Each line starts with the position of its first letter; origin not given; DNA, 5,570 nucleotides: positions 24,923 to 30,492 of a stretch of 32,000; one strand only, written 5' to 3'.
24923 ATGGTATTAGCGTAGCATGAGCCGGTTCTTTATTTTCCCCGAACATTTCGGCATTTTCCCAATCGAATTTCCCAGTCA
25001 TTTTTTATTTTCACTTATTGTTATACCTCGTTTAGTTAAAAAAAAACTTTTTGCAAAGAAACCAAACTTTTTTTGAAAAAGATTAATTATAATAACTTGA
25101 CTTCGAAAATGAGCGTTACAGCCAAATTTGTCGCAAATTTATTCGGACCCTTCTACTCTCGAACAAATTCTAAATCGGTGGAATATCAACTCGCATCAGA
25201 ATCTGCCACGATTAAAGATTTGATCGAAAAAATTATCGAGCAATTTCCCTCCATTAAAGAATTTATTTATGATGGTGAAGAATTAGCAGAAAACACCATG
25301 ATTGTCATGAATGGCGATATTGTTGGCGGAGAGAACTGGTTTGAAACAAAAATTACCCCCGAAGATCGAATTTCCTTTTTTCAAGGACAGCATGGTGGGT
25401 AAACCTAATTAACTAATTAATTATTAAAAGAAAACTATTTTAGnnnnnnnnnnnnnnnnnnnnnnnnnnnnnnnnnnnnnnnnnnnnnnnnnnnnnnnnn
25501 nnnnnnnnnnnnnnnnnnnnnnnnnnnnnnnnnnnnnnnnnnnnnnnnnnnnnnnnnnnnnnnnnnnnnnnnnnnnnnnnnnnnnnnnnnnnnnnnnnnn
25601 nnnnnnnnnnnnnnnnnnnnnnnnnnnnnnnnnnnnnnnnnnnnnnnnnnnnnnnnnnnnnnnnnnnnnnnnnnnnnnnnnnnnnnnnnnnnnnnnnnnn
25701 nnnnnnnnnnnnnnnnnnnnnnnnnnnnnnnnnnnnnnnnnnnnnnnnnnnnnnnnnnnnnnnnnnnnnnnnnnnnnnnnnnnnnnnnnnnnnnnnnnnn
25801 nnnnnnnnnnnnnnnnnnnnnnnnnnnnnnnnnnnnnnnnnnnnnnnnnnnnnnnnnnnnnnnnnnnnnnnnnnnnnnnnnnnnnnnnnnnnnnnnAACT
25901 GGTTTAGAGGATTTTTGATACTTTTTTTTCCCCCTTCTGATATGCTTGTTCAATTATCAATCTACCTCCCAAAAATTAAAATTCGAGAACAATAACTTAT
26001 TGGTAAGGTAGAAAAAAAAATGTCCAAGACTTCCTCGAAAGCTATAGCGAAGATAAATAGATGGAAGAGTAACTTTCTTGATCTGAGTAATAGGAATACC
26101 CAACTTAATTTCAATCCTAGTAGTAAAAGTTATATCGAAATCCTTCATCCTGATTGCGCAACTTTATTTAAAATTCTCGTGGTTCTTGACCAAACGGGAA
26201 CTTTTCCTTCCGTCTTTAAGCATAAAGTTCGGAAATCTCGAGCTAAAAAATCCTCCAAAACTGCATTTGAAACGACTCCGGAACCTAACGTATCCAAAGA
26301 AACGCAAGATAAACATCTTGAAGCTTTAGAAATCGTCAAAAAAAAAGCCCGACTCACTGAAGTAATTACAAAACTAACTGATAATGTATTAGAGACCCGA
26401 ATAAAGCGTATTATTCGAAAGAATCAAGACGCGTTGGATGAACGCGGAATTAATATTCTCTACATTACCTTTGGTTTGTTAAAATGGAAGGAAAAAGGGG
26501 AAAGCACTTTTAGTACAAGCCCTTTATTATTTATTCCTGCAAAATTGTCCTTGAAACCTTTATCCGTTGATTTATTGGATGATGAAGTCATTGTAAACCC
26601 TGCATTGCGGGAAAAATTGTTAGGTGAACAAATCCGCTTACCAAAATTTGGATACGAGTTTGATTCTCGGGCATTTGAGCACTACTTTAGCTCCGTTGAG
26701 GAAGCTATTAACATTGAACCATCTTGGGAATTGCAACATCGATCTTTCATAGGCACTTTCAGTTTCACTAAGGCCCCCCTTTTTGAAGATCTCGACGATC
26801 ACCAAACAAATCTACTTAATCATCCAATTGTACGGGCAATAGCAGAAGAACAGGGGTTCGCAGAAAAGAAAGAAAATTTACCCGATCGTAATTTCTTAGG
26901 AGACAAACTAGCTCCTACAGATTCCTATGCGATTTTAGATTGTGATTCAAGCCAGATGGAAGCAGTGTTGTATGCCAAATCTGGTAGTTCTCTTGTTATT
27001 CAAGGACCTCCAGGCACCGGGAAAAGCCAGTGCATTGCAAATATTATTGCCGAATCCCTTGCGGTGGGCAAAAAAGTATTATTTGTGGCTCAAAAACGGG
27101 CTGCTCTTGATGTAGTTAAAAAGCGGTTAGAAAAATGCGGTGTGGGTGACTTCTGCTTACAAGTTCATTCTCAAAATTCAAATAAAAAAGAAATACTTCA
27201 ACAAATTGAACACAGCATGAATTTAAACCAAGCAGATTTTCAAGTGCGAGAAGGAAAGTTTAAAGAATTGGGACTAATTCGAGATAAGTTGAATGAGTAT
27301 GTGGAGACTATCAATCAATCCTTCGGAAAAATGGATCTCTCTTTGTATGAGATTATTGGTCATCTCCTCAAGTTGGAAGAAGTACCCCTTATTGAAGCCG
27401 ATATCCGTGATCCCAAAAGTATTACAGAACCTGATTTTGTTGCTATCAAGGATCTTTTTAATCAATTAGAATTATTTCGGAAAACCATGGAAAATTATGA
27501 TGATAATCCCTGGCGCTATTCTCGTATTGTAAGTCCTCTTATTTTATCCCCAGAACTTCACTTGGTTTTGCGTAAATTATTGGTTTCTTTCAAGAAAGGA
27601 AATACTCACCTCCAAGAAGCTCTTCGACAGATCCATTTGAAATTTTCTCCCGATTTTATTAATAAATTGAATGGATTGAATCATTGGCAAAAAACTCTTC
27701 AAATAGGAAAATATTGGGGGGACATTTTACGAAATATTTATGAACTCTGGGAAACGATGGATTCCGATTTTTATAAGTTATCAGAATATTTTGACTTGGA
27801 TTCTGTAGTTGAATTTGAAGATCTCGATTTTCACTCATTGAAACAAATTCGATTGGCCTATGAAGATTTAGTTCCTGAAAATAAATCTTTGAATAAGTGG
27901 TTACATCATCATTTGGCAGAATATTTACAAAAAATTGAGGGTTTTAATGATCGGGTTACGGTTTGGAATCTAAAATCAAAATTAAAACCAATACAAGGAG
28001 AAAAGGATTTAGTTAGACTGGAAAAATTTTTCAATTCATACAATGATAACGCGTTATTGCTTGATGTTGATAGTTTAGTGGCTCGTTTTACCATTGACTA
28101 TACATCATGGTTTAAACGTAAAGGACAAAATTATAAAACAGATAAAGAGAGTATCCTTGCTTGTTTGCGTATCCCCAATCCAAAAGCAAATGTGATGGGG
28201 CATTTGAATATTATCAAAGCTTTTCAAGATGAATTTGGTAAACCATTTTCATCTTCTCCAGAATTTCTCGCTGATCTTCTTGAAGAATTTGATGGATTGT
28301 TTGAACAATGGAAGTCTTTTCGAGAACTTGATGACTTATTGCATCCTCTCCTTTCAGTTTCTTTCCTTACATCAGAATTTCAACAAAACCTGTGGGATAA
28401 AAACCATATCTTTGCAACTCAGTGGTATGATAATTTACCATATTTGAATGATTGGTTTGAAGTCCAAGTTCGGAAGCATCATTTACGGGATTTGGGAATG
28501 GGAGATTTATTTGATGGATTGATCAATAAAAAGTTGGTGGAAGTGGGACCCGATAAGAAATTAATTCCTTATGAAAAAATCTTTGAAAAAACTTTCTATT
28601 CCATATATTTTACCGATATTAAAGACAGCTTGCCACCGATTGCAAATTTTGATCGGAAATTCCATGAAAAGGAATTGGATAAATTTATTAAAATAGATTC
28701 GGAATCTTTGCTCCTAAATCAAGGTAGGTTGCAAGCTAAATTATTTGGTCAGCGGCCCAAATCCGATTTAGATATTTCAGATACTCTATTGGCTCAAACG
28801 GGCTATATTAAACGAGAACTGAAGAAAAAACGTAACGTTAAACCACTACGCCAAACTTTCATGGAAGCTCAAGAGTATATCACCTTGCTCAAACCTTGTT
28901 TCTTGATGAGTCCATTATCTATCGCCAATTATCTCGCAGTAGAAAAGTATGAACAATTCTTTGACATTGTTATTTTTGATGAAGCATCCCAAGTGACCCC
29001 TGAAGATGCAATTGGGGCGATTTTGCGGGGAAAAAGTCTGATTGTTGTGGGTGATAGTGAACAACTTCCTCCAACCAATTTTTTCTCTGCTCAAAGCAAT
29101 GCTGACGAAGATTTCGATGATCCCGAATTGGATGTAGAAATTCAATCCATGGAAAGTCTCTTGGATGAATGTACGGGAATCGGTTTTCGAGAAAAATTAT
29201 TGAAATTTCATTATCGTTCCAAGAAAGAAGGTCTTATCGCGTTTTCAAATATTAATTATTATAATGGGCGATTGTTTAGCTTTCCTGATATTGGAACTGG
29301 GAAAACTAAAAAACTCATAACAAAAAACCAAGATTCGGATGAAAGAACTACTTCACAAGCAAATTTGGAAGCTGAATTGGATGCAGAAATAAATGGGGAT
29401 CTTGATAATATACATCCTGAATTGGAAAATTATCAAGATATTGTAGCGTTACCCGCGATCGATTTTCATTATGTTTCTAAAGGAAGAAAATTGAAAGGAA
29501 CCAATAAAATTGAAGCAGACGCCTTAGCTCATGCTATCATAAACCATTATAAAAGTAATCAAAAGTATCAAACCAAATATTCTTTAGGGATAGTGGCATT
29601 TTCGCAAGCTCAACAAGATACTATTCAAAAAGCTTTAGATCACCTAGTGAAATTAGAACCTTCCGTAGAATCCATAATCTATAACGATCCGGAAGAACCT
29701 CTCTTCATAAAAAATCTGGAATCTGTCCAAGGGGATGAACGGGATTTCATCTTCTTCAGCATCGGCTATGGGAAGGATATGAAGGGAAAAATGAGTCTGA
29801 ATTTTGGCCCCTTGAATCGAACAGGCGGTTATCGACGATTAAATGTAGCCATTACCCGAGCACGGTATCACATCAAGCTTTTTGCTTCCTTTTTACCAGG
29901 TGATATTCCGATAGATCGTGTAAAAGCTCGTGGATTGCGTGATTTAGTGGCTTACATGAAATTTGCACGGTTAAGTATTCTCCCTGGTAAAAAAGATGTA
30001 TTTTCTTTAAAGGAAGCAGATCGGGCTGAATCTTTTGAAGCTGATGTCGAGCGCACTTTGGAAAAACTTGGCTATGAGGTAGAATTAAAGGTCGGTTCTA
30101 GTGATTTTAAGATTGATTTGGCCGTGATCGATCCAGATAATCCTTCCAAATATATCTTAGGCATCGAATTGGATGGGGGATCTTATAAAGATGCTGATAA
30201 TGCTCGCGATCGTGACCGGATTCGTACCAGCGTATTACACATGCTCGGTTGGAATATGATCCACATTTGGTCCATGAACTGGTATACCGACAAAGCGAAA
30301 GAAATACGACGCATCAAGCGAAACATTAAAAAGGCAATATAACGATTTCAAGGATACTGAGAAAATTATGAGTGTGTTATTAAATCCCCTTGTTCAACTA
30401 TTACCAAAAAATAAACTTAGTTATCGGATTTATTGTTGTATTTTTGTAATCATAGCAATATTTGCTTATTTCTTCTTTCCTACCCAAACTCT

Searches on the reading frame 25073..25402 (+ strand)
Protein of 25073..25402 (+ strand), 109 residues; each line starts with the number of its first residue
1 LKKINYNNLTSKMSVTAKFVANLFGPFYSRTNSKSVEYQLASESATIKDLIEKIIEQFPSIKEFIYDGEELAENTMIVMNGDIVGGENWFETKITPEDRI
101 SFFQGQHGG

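Call 104: search_protein_families(library=pfam, proteins=[window:25073-25402:+], max_evalue=0.001)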
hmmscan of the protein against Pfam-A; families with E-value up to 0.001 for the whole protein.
window:25073-25402:+ (109 aa): 1 family
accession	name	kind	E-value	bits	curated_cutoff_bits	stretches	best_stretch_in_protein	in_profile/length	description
PF02597.26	ThiS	-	1.4e-08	35.6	22.5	1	25-108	5-75/76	ThiS family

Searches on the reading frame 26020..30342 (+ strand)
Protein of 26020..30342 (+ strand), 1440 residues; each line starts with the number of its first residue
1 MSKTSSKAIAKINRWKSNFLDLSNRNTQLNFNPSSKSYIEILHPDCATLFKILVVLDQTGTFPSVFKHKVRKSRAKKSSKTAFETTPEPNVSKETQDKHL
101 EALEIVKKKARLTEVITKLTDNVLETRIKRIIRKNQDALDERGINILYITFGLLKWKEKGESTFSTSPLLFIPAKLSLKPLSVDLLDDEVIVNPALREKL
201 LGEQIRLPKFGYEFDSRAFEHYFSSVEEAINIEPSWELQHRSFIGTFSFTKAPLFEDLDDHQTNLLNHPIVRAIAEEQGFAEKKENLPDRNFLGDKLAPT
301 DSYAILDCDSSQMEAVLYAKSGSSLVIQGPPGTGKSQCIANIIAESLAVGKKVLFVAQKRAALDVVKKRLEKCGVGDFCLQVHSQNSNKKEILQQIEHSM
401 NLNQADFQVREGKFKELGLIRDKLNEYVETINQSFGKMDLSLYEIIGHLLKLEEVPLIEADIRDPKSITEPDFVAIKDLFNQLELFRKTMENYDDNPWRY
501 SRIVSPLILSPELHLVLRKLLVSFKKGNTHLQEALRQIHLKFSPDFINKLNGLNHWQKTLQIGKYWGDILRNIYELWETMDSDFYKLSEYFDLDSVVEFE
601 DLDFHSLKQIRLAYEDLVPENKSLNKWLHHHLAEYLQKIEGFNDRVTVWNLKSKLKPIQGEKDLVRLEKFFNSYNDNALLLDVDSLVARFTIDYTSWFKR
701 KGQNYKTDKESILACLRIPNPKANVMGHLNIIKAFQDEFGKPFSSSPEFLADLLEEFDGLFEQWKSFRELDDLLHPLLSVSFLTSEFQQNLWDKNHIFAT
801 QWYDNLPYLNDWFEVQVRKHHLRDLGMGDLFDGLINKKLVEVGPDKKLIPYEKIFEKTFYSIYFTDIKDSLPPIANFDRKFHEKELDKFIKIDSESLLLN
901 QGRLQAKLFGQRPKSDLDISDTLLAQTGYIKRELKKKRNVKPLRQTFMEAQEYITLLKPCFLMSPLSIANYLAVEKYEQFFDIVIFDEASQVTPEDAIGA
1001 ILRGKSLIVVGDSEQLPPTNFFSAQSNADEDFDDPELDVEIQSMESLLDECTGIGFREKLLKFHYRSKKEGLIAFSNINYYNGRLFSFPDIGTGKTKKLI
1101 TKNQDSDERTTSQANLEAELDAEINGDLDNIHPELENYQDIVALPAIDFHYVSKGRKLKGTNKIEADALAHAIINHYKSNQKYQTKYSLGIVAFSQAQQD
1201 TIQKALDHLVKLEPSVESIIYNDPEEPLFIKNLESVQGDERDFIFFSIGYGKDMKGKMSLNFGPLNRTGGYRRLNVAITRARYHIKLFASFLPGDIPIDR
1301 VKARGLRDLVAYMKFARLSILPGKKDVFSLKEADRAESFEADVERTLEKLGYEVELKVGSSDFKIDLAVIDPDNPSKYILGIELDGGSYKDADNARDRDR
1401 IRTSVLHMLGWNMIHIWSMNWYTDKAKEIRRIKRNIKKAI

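Call 104: search_protein_families(library=pfam, proteins=[window:26020-30342:+], max_evalue=0.001)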
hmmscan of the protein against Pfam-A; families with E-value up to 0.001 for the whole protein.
window:26020-30342:+ (1440 aa): 10 families
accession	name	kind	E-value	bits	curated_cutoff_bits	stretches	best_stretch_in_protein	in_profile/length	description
PF13195.11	DUF4011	-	1.1e-28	100.6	22.2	1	19-200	2-158/158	Protein of unknown function (DUF4011)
PF18741.7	MTES_1575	-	1.6e-28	99.1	38.2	1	1339-1436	1-96/96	REase_MTES_1575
PF13086.12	AAA_11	-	7.5e-18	65.7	27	2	961-1019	195-253/257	AAA domain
PF13087.12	AAA_12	-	8.7e-13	48.7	27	1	1047-1286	5-189/195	AAA domain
PF13245.12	AAA_19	-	2.3e-09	37.9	25.1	1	312-371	1-62/134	AAA domain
PF13604.12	AAA_30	-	9.3e-07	29.2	27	1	310-370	4-66/191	AAA domain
PF00270.35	DEAD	-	3.9e-05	23.9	26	1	311-396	3-92/167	DEAD/DEAH box helicase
PF04851.21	ResIII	-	4.8e-05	23.8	22.5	0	321-389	22-95/164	Type III restriction enzyme, res subunit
PF09848.15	SLFN-g3_helicase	-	5.9e-05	22.9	24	0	325-379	4-56/354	Schlafen group 3, DNA/RNA helicase domain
PF01443.25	Viral_helicase1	-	0.00012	22.5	21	0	325-365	1-37/228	Viral superfamily 1 RNA helicase core domain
